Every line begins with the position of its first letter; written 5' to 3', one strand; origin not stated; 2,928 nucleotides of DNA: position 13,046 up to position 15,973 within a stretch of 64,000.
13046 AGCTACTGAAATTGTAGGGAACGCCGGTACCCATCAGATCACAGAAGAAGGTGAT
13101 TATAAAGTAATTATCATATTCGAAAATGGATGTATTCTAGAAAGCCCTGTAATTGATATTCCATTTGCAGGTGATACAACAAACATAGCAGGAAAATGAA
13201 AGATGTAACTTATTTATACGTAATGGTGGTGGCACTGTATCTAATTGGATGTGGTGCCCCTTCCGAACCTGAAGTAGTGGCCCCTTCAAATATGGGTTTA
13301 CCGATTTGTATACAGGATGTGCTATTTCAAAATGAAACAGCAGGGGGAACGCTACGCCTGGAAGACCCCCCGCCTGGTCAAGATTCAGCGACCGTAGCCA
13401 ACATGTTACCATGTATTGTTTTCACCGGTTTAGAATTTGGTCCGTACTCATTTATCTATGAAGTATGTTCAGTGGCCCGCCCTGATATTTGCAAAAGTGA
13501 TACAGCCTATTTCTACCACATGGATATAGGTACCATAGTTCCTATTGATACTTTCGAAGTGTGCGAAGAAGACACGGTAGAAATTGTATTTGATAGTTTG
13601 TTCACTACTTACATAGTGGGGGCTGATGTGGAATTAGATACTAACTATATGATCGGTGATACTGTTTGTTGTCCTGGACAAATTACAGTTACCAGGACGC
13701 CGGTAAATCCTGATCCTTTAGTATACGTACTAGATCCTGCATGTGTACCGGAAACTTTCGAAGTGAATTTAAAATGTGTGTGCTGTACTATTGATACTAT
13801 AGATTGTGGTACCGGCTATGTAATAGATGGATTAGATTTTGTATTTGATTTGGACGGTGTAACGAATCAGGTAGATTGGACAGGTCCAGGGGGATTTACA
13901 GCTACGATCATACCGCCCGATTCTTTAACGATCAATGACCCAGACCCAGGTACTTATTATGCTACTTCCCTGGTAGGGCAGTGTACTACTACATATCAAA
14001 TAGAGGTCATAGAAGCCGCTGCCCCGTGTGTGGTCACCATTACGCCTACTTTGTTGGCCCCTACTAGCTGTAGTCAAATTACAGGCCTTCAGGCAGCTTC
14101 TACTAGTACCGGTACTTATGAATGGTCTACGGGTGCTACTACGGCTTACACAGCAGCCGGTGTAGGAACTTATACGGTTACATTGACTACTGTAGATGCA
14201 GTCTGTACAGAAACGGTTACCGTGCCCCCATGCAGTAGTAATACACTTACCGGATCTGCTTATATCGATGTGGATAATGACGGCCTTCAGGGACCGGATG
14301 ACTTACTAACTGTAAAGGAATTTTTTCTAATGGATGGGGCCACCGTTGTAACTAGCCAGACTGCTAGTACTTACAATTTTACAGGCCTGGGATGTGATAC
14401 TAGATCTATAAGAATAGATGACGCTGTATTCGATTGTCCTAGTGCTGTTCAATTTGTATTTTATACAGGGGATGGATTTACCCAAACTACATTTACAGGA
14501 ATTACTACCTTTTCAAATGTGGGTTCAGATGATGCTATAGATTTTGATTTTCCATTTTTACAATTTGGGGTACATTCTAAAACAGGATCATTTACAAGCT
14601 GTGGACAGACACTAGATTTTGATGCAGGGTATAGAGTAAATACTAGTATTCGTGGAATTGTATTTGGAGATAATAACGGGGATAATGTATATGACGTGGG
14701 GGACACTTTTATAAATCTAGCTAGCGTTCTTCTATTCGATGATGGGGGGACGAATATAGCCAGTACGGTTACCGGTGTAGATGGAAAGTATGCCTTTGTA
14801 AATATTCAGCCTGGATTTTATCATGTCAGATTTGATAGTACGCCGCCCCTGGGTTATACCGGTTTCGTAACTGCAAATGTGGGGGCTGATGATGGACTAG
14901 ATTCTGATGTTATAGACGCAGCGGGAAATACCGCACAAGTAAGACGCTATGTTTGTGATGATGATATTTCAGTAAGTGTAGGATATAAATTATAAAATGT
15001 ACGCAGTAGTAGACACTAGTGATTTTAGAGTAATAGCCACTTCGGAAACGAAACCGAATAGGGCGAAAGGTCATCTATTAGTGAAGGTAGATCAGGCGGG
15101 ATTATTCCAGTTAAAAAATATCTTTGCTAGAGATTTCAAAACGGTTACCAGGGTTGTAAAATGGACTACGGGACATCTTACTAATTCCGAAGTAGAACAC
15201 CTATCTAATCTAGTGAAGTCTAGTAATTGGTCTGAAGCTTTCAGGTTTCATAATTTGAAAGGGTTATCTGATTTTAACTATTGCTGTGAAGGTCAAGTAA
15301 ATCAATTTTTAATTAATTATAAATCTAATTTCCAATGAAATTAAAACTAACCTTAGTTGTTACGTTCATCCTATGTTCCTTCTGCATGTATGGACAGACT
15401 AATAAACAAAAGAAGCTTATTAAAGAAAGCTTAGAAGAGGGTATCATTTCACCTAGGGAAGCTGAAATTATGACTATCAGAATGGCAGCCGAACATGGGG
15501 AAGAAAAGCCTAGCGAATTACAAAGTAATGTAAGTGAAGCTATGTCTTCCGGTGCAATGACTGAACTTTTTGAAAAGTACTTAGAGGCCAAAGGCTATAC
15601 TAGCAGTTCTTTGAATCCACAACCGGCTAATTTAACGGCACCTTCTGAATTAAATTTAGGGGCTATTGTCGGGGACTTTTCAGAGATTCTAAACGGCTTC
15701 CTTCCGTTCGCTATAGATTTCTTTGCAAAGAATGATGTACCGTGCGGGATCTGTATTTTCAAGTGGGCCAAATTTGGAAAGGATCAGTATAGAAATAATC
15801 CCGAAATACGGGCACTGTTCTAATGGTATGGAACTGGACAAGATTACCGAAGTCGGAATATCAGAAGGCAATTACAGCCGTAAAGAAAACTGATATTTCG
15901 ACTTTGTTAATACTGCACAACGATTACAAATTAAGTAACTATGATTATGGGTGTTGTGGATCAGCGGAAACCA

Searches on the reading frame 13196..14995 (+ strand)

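Call 5: search_protein_families(library=pfam, proteins=[window:13196-14995:+], max_evalue=0.01)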
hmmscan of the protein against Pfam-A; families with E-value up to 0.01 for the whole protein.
window:13196-14995:+ (599 aa): 2 families
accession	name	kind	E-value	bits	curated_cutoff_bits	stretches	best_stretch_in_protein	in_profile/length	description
PF17210.9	SdrD_B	-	8.5e-16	58.6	29.7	1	485-597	3-112/112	SdrD B-like domain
PF13620.12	CarboxypepD_reg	-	0.00096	19.9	32.3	1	503-549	11-57/82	Carboxypeptidase regulatory-like domain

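Call 8: search_protein_families(library=phrogs, proteins=[window:13196-14995:+], max_evalue=0.01)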
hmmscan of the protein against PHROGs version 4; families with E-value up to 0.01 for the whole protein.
window:13196-14995:+ (599 aa): 0 families

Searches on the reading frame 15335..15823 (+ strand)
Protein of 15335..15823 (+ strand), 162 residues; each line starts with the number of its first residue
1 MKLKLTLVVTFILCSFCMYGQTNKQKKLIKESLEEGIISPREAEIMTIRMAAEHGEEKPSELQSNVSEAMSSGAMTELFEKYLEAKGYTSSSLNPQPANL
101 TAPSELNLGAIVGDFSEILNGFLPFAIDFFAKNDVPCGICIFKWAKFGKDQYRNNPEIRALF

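Call 5: search_protein_families(library=pfam, proteins=[window:15335-15823:+], max_evalue=0.01)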
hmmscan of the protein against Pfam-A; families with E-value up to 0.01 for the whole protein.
window:15335-15823:+ (162 aa): 0 families

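Call 8: search_protein_families(library=phrogs, proteins=[window:15335-15823:+], max_evalue=0.01)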
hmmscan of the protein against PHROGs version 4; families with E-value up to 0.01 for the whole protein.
window:15335-15823:+ (162 aa): 0 families

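Call 63: find_homologous_proteins(query=A5)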
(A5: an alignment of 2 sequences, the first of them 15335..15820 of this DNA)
Query A5 (2 sequences) (162 aa, profile of the alignment): 2 proteins with E <= 0.001 among 1727 candidates.
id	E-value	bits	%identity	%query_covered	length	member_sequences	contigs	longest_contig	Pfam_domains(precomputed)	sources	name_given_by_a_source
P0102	6.2e-94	330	100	100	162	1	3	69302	-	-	-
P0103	1.7e-81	290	49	99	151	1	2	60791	-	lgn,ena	-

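Call 65: find_related_loci(query=A5, collection=viral_contigs, flank=3000)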
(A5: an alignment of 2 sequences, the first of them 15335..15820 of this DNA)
Query A5 (162 aa) in viral_contigs; peptide patterns used: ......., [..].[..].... (x = any residue, [..] = any of these).
282 stretches matched a pattern, but none encodes a relative of the query by tblastn (E <= 1e-3).
